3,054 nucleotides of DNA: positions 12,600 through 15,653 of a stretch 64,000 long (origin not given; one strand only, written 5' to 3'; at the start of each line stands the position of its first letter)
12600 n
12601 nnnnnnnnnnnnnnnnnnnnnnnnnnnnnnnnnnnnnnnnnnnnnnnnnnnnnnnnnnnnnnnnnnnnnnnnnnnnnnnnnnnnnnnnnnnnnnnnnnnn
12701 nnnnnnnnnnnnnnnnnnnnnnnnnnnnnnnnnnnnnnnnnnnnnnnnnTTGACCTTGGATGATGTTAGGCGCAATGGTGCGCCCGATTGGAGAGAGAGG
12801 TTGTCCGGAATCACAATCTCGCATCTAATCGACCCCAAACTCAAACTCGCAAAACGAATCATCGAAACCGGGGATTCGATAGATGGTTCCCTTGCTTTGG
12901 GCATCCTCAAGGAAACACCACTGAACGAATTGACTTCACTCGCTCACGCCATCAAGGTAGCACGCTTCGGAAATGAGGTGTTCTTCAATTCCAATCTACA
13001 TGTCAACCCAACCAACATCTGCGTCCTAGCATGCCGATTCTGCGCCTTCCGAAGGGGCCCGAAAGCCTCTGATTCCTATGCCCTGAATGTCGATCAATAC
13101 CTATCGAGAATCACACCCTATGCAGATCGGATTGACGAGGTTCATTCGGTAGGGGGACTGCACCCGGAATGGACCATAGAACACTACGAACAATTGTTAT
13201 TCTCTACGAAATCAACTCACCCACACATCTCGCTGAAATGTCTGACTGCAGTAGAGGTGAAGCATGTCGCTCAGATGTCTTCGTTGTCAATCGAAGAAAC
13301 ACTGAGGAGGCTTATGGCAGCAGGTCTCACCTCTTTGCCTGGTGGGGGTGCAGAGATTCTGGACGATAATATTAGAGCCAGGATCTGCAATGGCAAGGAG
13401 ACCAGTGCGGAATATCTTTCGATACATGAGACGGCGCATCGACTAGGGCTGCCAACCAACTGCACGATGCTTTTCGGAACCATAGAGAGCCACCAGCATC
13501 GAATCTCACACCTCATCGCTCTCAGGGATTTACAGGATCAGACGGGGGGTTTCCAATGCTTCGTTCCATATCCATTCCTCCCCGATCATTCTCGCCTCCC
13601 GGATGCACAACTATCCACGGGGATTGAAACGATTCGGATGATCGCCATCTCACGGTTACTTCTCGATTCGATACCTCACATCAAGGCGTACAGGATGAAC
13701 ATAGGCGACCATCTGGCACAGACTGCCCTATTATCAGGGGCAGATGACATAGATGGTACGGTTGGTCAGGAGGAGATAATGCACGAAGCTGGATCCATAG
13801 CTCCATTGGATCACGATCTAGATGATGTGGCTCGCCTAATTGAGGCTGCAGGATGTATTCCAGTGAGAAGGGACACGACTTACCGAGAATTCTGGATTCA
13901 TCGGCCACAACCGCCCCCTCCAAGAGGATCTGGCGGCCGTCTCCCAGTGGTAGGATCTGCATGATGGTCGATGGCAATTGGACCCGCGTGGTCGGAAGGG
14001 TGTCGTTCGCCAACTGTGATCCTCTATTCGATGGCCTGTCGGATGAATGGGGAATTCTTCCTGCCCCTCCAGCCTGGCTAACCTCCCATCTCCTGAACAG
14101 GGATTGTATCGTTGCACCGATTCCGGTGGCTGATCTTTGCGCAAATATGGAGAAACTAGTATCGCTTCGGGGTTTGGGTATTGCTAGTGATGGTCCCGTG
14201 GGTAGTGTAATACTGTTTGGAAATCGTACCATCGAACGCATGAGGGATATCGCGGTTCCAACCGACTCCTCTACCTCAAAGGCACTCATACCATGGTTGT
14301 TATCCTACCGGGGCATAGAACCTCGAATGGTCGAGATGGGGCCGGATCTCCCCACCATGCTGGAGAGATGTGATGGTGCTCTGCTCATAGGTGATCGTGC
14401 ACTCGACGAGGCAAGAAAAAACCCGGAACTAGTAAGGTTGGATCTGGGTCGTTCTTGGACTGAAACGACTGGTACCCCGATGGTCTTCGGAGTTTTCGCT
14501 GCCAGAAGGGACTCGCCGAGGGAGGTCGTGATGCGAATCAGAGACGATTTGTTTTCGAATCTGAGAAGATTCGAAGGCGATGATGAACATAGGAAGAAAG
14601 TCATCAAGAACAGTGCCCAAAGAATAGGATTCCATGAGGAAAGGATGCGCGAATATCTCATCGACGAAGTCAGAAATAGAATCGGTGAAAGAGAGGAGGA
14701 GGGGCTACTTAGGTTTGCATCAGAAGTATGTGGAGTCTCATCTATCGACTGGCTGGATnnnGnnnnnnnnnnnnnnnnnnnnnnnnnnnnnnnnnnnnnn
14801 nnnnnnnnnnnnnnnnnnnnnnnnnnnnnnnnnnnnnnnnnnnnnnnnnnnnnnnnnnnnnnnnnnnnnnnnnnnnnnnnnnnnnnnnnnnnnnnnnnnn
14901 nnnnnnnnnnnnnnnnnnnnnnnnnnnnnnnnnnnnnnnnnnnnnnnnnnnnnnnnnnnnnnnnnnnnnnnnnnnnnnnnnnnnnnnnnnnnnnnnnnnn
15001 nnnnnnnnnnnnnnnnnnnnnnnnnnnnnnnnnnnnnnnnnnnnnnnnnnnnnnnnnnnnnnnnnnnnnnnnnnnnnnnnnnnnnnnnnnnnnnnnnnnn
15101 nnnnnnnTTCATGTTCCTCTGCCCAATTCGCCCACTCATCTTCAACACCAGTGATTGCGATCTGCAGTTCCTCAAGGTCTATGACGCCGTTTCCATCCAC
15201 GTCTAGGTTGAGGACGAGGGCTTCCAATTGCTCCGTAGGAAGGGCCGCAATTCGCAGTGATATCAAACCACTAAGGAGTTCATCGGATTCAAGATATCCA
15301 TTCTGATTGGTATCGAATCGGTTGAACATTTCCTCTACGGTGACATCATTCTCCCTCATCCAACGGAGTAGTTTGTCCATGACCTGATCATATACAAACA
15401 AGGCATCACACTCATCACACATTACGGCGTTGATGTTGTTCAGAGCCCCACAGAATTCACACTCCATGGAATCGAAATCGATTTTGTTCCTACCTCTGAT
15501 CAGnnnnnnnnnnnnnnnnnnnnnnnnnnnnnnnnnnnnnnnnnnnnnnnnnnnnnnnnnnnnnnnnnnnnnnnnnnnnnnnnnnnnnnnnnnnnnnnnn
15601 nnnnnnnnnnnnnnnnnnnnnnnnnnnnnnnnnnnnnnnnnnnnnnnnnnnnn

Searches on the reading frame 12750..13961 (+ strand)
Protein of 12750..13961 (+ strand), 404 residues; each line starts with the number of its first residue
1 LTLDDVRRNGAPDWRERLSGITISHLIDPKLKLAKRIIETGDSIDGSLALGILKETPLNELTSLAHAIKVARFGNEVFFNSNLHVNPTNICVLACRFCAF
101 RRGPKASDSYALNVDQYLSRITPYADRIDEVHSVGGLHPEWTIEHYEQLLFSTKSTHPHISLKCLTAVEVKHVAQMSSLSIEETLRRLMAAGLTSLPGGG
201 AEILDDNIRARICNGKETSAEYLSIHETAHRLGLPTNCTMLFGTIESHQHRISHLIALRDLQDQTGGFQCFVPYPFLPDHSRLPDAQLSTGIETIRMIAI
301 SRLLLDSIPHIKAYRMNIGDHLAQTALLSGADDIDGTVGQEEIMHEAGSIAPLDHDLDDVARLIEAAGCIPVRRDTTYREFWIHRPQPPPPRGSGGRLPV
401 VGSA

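Call 19: search_protein_families(library=pfam, proteins=[window:12750-13961:+], max_evalue=0.001)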
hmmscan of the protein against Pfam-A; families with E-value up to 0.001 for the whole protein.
window:12750-13961:+ (404 aa): 2 families
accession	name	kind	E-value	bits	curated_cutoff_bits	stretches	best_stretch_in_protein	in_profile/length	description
PF19288.4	CofH_C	-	5.8e-15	55.7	27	1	267-379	3-117/125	CofH/MqnC C-terminal region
PF04055.27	Radical_SAM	-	2.5e-14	54.2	29.5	1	85-247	1-155/166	Radical SAM superfamily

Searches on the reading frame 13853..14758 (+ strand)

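Call 19: search_protein_families(library=pfam, proteins=[window:13853-14758:+], max_evalue=0.001)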
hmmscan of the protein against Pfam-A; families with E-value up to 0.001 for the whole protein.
window:13853-14758:+ (302 aa): 1 family
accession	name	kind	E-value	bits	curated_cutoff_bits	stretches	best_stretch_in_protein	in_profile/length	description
PF02621.19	VitK2_biosynth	-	1e-46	159.9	26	1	47-290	3-248/252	Menaquinone biosynthesis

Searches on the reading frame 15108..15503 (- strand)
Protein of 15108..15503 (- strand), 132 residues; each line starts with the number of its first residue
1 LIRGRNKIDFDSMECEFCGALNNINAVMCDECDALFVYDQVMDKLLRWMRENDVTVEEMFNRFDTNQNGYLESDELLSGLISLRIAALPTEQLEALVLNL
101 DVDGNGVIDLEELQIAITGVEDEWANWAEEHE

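Call 9: find_homologous_proteins(query=window:15108-15503:-)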
Query seq(132 aa): 11 candidates shared short words with the query, none scored E <= 0.001.
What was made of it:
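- Tried and rejected: The word-indexed homology search with the B cassette found nothing (call 9).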

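Call 38: find_related_loci(query=A2, collection=metagenome_contigs, flank=6000)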
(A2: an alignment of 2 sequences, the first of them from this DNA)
Query A2 (123 aa) in metagenome_contigs; peptide patterns used: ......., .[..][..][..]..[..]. (x = any residue, [..] = any of these).
305 stretches matched a pattern; 9 encode a relative of the query (tblastn E <= 1e-3); 9 distinct loci.
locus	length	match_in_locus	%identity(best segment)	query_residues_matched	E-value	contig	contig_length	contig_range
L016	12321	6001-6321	63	14-120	8e-43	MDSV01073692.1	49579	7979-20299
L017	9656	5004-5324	61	14-120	2e-41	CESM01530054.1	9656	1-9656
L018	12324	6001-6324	62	13-120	4e-41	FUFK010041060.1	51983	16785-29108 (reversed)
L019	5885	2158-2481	62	13-120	3e-41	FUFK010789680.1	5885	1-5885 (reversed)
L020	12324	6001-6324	62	13-120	3e-41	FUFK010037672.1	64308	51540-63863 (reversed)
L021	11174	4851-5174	61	13-120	1e-40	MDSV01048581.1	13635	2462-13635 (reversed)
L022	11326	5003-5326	61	13-120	1e-40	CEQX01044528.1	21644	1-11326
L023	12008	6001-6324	61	13-120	1e-40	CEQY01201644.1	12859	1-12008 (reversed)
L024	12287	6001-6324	59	13-120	1e-39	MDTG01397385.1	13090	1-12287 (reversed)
